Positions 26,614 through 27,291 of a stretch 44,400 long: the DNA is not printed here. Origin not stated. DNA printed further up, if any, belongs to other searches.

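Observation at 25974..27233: Tandem pair of highly basic paralogues with a Cys-less HNH/HNN-type motif, each its own transcription unit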

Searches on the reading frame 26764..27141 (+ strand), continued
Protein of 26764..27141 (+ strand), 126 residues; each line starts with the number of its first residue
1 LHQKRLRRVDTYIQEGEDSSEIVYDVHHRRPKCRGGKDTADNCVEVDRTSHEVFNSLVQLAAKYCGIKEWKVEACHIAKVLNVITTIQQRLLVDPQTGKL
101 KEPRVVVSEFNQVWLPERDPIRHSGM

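Call 40: find_homologous_proteins(query=A2, max_evalue=0.001)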
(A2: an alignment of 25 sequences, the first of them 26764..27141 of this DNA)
Query A2 (25 sequences) (126 aa, profile of the alignment): 32 proteins with E <= 0.001 among 739 candidates.
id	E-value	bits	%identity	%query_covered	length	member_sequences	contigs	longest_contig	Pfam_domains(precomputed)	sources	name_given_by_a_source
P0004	2.9e-48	181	75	99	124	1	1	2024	-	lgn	-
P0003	3.7e-48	181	78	99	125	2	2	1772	-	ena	-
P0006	2.0e-46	175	75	99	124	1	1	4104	-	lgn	-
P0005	3.7e-46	174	78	93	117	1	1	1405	-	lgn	-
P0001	4.2e-44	168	99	83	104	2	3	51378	-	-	-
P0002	1.3e-43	166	84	94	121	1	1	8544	-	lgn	-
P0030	1.6e-32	130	31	79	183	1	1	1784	-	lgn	-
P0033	2.7e-29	120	32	72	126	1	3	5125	-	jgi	jgi:hypothetical protein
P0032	3.3e-29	119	34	75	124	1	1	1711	-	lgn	-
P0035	9.0e-15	73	56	27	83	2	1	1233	-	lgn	-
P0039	4.7e-12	64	39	26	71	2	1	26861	-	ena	-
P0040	4.9e-12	64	33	34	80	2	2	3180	-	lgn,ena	-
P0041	5.0e-12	64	41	25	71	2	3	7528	-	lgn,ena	-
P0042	1.5e-11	62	25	71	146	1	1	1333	-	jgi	-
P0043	2.1e-11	62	34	44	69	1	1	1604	-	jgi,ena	-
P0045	3.8e-11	61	29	76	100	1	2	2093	-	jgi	jgi:hypothetical protein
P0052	1.3e-8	53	33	26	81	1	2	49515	-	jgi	jgi:hypothetical protein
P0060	6.1e-6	44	30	26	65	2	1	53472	-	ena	-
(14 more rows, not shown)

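Call 42: find_encoding_contigs(protein=P0052, flank=7000, max_places=3)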
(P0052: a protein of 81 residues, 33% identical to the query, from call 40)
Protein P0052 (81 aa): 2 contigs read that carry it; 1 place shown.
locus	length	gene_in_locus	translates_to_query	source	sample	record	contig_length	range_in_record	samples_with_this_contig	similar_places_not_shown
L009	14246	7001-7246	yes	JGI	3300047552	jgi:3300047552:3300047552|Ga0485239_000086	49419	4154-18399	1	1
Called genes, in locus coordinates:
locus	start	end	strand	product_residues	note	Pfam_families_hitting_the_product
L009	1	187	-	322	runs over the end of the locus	PF25209:Phage_capsid_4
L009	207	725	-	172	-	-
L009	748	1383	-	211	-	-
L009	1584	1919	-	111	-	-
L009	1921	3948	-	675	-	-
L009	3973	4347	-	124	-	-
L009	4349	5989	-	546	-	-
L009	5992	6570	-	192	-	-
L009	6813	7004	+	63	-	-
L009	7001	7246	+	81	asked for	-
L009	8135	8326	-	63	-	-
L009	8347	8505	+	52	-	-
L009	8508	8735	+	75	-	-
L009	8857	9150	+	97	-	-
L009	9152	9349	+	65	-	-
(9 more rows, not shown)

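Call 43: find_encoding_contigs(protein=P0060, flank=7000, max_places=3)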
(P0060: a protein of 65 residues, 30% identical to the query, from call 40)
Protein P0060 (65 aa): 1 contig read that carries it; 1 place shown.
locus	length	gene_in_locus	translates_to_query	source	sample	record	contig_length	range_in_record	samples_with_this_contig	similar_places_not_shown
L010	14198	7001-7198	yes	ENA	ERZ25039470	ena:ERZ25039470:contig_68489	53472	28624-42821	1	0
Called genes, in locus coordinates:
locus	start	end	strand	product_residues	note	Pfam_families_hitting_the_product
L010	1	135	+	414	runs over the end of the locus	-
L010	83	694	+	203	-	-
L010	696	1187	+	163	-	-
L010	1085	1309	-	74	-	-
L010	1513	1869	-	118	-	-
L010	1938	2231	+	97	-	-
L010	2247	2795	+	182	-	-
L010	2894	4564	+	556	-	-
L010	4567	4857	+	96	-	-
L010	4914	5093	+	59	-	-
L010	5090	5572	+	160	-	-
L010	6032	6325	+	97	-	-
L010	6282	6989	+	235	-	PF06067:DUF932 (weak)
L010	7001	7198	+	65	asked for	-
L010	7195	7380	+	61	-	-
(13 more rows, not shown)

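Call 44: find_encoding_contigs(protein=P0039, flank=7000, max_places=3)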
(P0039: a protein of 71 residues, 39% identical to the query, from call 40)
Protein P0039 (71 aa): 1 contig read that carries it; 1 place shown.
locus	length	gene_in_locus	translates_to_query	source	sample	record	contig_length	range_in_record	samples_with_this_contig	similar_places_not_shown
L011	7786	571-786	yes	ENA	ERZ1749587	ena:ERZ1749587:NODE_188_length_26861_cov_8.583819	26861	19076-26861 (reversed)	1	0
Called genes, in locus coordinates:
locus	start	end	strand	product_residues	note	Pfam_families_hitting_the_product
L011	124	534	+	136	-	PF02517:Rce1-like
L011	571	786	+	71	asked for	-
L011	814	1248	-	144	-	-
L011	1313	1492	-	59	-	-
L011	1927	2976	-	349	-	PF00112:Peptidase_C1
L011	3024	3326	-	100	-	-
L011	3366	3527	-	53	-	-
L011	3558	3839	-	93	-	-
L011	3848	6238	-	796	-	-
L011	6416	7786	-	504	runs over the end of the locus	-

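Call 49: find_related_loci(query=A4, collection=metagenome_contigs, flank=6000)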
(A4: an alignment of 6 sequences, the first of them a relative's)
Query A4 (126 aa) in metagenome_contigs; peptide patterns used: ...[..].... (x = any residue, [..] = any of these).
600 stretches matched a pattern (row limit reached: there are more); 7 encode a relative of the query (tblastn E <= 1e-3); 7 distinct loci.
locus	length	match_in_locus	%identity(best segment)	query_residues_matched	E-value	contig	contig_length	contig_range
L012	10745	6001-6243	42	4-82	2e-17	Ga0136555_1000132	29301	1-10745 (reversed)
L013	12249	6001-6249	41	15-96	3e-17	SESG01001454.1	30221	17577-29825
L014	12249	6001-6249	41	15-96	3e-17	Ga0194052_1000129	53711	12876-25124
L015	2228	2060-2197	35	12-56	3e-6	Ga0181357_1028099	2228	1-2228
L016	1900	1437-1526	53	2-31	3e-6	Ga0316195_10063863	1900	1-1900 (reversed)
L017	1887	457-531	52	12-36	4e-6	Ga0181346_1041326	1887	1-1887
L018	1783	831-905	52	12-36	7e-6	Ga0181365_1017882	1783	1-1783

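Call 58: search_protein_families(library=phrogs, proteins=[window:26764-27141:+, P0010, P0021, P0033, P0039, P0052, P0060, P0045, P0043], max_evalue=0.01)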
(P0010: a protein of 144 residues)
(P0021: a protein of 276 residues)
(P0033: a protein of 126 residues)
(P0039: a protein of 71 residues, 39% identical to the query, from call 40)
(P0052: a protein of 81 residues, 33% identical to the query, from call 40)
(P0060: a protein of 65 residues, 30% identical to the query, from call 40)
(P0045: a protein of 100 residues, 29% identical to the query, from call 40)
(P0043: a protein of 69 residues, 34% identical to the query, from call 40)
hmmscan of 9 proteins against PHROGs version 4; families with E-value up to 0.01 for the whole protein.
window:26764-27141:+ (126 aa): 1 family
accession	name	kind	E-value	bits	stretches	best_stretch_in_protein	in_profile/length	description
phrog_740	-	DNA, RNA and nucleotide metabolism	0.00064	19.8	1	20-54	49-84/332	HNH endonuclease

P0010 (144 aa): 0 families

P0021 (276 aa): 0 families

P0033 (126 aa): 0 families

P0039 (71 aa): 0 families

P0052 (81 aa): 0 families

P0060 (65 aa): 0 families

P0045 (100 aa): 1 family
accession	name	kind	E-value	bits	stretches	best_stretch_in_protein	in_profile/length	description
phrog_740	-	DNA, RNA and nucleotide metabolism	0.0023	17.9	1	3-31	52-83/332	HNH endonuclease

P0043 (69 aa): 0 families

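Call 59: search_protein_families(library=padloc, proteins=[window:26764-27141:+, P0010, P0021, P0039, P0052], max_evalue=0.01)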
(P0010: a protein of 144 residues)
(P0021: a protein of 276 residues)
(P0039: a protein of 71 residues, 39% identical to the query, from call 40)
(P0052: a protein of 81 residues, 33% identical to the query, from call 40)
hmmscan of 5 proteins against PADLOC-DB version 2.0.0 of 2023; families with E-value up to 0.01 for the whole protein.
window:26764-27141:+ (126 aa): 1 family
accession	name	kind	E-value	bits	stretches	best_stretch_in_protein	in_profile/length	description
PDLC03656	mREase_IV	-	0.0044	14.8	1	23-51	224-252/277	Type IV methyl-directed restriction enzyme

P0010 (144 aa): 1 family
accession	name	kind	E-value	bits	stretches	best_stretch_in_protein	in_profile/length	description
PDLC04974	PDC-S26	-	0.0041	14.4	1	42-122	210-291/401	-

P0021 (276 aa): 0 families

P0039 (71 aa): 0 families

P0052 (81 aa): 0 families

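Call 67: find_related_loci(query=A4, collection=genome_contigs, flank=6000)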
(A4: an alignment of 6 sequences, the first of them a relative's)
Query A4 (126 aa) in genome_contigs; peptide patterns used: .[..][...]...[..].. (x = any residue, [..] = any of these).
88 stretches matched a pattern; 3 encode a relative of the query (tblastn E <= 1e-3); 3 distinct loci.
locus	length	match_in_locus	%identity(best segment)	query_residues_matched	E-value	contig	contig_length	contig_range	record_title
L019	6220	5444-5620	49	14-71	5e-13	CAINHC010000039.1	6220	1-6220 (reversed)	uncultured bacterium isolate AM-lipid-01-D7_bin-0575 genome assembly, contig: bin-0575:39/52, whole genome shotgun seque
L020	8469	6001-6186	40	14-77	1e-11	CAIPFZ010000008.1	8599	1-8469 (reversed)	uncultured bacterium isolate Loclat_bin-19408 genome assembly, contig: bin-19408:08/77, whole genome shotgun sequence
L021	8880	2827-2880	67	12-29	3e-5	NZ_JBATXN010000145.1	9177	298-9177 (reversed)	MAG: Mycobacterium sp. isolate MFD04595_ilm_asm_bin22 k127_168785, whole genome shotgun sequence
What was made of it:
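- Tried and rejected: A broader pattern found only two MAGs of "uncultured bacterium" (call 67), so the taxon could not be named.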

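Call 79: fold_search(model_id=the predicted structure, library=viral)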
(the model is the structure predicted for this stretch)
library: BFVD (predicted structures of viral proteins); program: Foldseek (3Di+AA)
matches with E <= 10: 421; with E <= 0.001: 1
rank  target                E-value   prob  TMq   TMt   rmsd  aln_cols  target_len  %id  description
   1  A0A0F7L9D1            2.6e-04  1.00  0.28  0.49  14.3       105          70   18  Uncharacterized protein [uncultured marine virus]
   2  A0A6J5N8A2            6.7e-03  0.96  0.30  0.20  15.5       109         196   17  HNHc domain containing protein [uncultured Caudovirales phage]
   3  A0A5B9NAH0            1.1e-02  0.77  0.28  0.15  14.4       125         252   18  (no name in the UniProt tables at hand)
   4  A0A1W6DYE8            1.3e-02  0.44  0.22  0.09  19.4       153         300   14  Homing endonuclease [Aeromonas phage phiA8-29]
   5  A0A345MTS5            1.4e-02  0.85  0.28  0.24  10.5       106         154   18  (no name in the UniProt tables at hand)
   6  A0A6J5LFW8            1.6e-02  0.85  0.28  0.19  12.6        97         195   22  HNHc domain containing protein [uncultured Caudovirales phage]
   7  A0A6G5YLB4            1.6e-02  0.75  0.23  0.12  12.2        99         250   18  (no name in the UniProt tables at hand)
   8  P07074                1.7e-02  0.77  0.27  0.17  13.9       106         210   23  Probable mobile endonuclease C [Enterobacteria phage T4]
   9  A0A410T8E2            1.9e-02  0.77  0.29  0.22  13.8       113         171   20  Putative homing endonuclease [Pseudomonas phage Henu5]
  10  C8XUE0                2.1e-02  0.72  0.30  0.18  14.6       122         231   16  Putative homing endonuclease [Shigella phage Ag3]
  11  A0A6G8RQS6            2.2e-02  0.87  0.29  0.30  14.3       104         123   16  Putative HNH homing endonuclease domain protein [Salmonella phage maane]
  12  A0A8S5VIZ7            2.7e-02  0.99  0.31  0.47   7.2        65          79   20  (no name in the UniProt tables at hand)
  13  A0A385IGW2            2.9e-02  0.92  0.31  0.13  10.3        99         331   20  (no name in the UniProt tables at hand)
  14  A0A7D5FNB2            2.9e-02  0.72  0.30  0.19  13.7       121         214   16  (no name in the UniProt tables at hand)
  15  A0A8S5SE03            3.3e-02  1.00  0.26  0.24   2.0        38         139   32  NinG recombination protein [Siphoviridae sp. ctnpt50]
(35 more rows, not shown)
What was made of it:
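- Closest known: Free-standing phage HNH homing endonucleases. Same: Foldseek viral hits (call 79).
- BFVD hits are almost all HNH or homing endonucleases (call 79). Foldseek viral hits include the MobB, MobC and MobE homing endonucleases (call 79).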

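Call 81: search_protein_families(library=pfam, proteins=[L020:6616-7146:+, L014:6523-7185:+, L006:2132-2902:+, L006:3478-3813:-, L001:5876-7648:-], max_evalue=0.001)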
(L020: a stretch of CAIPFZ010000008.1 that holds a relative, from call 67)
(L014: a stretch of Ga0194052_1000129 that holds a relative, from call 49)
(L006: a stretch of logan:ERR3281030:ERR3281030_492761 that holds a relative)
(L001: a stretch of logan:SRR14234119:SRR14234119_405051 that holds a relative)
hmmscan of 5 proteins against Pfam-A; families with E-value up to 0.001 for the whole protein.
L020:6616-7146:+ (177 aa): 10 families
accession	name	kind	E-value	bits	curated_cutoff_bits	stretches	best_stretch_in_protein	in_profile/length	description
PF13847.12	Methyltransf_31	-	1.2e-12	48.2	27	1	17-124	3-109/145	Methyltransferase domain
PF08241.18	Methyltransf_11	-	1e-10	42.5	21.2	1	23-122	2-93/95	Methyltransferase domain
PF13649.12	Methyltransf_25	-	3.3e-10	41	27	1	23-120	3-97/97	Methyltransferase domain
PF01209.24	Ubie_methyltran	-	3.8e-09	36.7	20.1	1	8-126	38-153/233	ubiE/COQ5 methyltransferase family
PF08242.18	Methyltransf_12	-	1.3e-06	29.5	30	1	23-121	2-97/98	Methyltransferase domain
PF02475.24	TRM5-TYW2_MTfase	-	3.5e-06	27.5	28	1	15-121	34-132/164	TRM5/TYW2 methyltransferase domain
PF01728.25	FtsJ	-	3.7e-06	27.4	24.1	1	4-91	7-93/181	FtsJ-like methyltransferase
PF13679.12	Methyltransf_32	-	1.2e-05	25.8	27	1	16-104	24-113/143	Methyltransferase domain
PF01135.25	PCMT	-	0.00011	22.5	20.3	1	13-76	69-132/210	Protein-L-isoaspartate(D-aspartate) O-methyltransferase (PCMT)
PF05175.20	MTS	-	0.00096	19.3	23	0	17-125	31-139/170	Methyltransferase small domain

L014:6523-7185:+ (221 aa): 11 families
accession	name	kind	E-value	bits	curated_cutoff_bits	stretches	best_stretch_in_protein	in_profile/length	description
PF13847.12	Methyltransf_31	-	2.1e-16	60.3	27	1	61-171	3-112/145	Methyltransferase domain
PF08241.18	Methyltransf_11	-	5.1e-12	46.7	21.2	1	70-166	5-93/95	Methyltransferase domain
PF13649.12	Methyltransf_25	-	7.2e-12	46.3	27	1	65-164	1-97/97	Methyltransferase domain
PF01209.24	Ubie_methyltran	-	1.2e-09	38.3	20.1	1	51-171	37-154/233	ubiE/COQ5 methyltransferase family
PF02475.24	TRM5-TYW2_MTfase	-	2.4e-07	31.3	28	1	58-166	33-133/164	TRM5/TYW2 methyltransferase domain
PF01135.25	PCMT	-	1e-06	29.1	20.3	1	40-120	51-132/210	Protein-L-isoaspartate(D-aspartate) O-methyltransferase (PCMT)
PF01728.25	FtsJ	-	6.6e-06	26.6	24.1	1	47-135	6-93/181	FtsJ-like methyltransferase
PF08242.18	Methyltransf_12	-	8.7e-06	26.8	30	1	67-165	2-97/98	Methyltransferase domain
PF01189.24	Methyltr_RsmB-F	-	1.5e-05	25.2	27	1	58-139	5-85/199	16S rRNA methyltransferase RsmB/F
PF13679.12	Methyltransf_32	-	2.5e-05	24.7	27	1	54-148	17-113/143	Methyltransferase domain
PF05175.20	MTS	-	0.00096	19.3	23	0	57-169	27-139/170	Methyltransferase small domain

L006:2132-2902:+ (257 aa): 11 families
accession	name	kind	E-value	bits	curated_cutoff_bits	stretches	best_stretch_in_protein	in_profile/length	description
PF08241.18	Methyltransf_11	-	3.6e-20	72.8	21.2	1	49-145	2-95/95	Methyltransferase domain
PF13649.12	Methyltransf_25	-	2.7e-16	60.5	27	1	47-141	1-97/97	Methyltransferase domain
PF13847.12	Methyltransf_31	-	9.3e-13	48.5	27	1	43-145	3-109/145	Methyltransferase domain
PF01209.24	Ubie_methyltran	-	2.3e-12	47.2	20.1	1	38-150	42-157/233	ubiE/COQ5 methyltransferase family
PF08242.18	Methyltransf_12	-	1.3e-10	42.3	30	1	49-142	2-97/98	Methyltransferase domain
PF13489.12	Methyltransf_23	-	8.8e-07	29.2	27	1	30-147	8-118/164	Methyltransferase domain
PF00398.26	RrnaAD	-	2.8e-05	23.8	24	1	28-84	15-71/263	Ribosomal RNA adenine dimethylase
PF13679.12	Methyltransf_32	-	6e-05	23.5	27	1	30-120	12-108/143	Methyltransferase domain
PF05401.17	NodS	-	0.00016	22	24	1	44-140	42-139/201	Nodulation protein S (NodS)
PF05175.20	MTS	-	0.00017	21.7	23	1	35-149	23-142/170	Methyltransferase small domain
PF05148.21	Methyltransf_8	-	0.00099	19.5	27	0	41-146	70-157/219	Hypothetical methyltransferase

L006:3478-3813:- (111 aa): 0 families

L001:5876-7648:- (590 aa): 0 families

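Call 86: search_protein_families(library=pfam, alignment_id=A2, max_evalue=1)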
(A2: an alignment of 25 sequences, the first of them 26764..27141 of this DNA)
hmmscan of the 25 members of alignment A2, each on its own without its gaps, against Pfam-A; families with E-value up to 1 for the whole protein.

A. member 1, window:26764-27141:+ (126 aa): 3 families
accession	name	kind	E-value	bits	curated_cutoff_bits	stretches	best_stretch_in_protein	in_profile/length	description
PF01844.29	HNH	-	0.018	15.6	21.4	1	25-44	15-34/47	HNH endonuclease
PF07230.16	Portal_T4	-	0.064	12.4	22.9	1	80-119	225-264/433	Bacteriophage T4-like portal protein (Gp20)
PF10997.13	Amj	-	0.27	11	27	1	60-100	164-206/253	Alternate to MurJ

B. families by the number of members that match (of 25 scanned): 16 families
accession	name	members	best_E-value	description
PF01844.29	HNH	15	0.0033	HNH endonuclease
PF07230.16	Portal_T4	4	0.049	Bacteriophage T4-like portal protein (Gp20)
PF05941.18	Chordopox_A20R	1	0.025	Chordopoxvirus A20R protein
PF05246.16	DUF735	1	0.03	Protein of unknown function (DUF735)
PF01412.23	ArfGap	1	0.04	Putative GTPase activating protein for Arf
PF10813.13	Herpesvir_UL11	1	0.047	Herpesvirus UL11 homologue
PF00296.26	Bac_luciferase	1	0.049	Luciferase-like monooxygenase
PF04153.24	NOT2_3_5_C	1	0.065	NOT2/NOT3/NOT5 C-terminal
PF18291.6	HU-HIG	1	0.069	HU domain fused to wHTH, Ig, or Glycine-rich motif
PF02936.19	COX4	1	0.1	Cytochrome c oxidase subunit IV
PF12398.13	DUF3660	1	0.12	Receptor serine/threonine kinase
PF17856.7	TIP49_C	1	0.13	TIP49 AAA-lid domain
PF07841.18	DM4_12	1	0.15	DM4/DM12 family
PF18918.5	DUF5669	1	0.2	Family of unknown function (DUF5669)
PF10997.13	Amj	1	0.27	Alternate to MurJ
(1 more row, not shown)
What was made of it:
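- Closest known: HNH endonuclease domain. Different: Scores stay below Pfam's threshold (call 86).
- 15 of 25 members give sub-threshold PF01844 hits (call 86).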

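Call 91: find_encoding_contigs(protein=P0005, flank=5000)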
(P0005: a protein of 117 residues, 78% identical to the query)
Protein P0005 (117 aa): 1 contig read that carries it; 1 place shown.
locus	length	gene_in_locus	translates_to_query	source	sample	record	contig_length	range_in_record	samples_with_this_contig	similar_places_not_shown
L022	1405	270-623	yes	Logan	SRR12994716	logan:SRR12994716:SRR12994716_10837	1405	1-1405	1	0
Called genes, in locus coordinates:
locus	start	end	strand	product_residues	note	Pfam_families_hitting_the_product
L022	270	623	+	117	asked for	-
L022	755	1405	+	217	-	?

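Call 96: search_dna_similar(query=window:26764-27141:+, collection=phages, mode=protein, max_evalue=0.01, max_rows=10)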
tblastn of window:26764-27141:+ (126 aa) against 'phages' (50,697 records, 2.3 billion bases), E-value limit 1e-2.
No match.

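Call 97: search_dna_similar(query=P0043, collection=phages, mode=protein, max_evalue=0.01, max_rows=15)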
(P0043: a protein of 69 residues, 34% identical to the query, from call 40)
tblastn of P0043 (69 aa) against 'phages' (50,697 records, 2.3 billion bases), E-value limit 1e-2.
Records with a match: 10; places in all: 10; records where one place covers at least 80% of the query: 0.
Best place of each record, by identity: <60% 10.
By first word of the organism name: Escherichia 4; Salmonella 3; Shigella 3.
By host as written in the record: Shigella boydii 3; Escherichia sp. 2; Salmonella enterica subsp. enterica serovar Weltevreden 1; Salmonella enterica subsp. enterica serovar Weltevreden SA161 1; Salmonella enterica subsp. enterica serovar Copenhagen 1; Escherichia coli 1; Escherichia coli strain M242 1.
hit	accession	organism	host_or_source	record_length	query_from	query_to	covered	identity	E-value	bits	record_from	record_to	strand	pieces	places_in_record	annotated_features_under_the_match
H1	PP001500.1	Salmonella phage SP-9-14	Salmonella enterica subsp. enterica ...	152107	1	38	55%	44.7%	1e-3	40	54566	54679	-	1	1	putative homing endonuclease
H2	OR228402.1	Salmonella phage SW16-7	Salmonella enterica subsp. enterica ...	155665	1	38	55%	44.7%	1e-3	40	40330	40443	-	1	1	putative homing endonuclease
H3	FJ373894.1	Shigella phage Ag3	Shigella boydii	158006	1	38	55%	44.7%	3e-3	39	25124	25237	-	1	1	orf00042: putative homing endonuclease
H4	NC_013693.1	Shigella phage Ag3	Shigella boydii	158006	1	38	55%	44.7%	3e-3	39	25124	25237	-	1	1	orf00042: homing endonuclease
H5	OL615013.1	Shigella phage ChubbyThor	Shigella boydii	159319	1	38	55%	44.7%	3e-3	39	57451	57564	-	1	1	putative HNH endonuclease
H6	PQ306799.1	Salmonella phage vB_CECAV_050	Salmonella enterica subsp. enterica ...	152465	1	38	55%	42.1%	6e-3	39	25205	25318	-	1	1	homing endonuclease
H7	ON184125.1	Escherichia phage PC3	Escherichia sp.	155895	1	38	55%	42.1%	6e-3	39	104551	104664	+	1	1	homing endonuclease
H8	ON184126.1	Escherichia phage PH4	Escherichia sp.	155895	1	38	55%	42.1%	6e-3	39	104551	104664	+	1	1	homing endonuclease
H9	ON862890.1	Escherichia phage A221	Escherichia coli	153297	1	38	55%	42.1%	6e-3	38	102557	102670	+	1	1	none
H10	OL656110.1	Escherichia phage vB_EcoM-RPN242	Escherichia coli strain M242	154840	1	38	55%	42.1%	6e-3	38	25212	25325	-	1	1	HNH endonuclease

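Call 98: search_dna_similar(query=window:26764-27141:+, collection=plasmids, mode=protein, max_evalue=0.01, max_rows=10)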
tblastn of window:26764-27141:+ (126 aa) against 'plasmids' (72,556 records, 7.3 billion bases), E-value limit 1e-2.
No match.
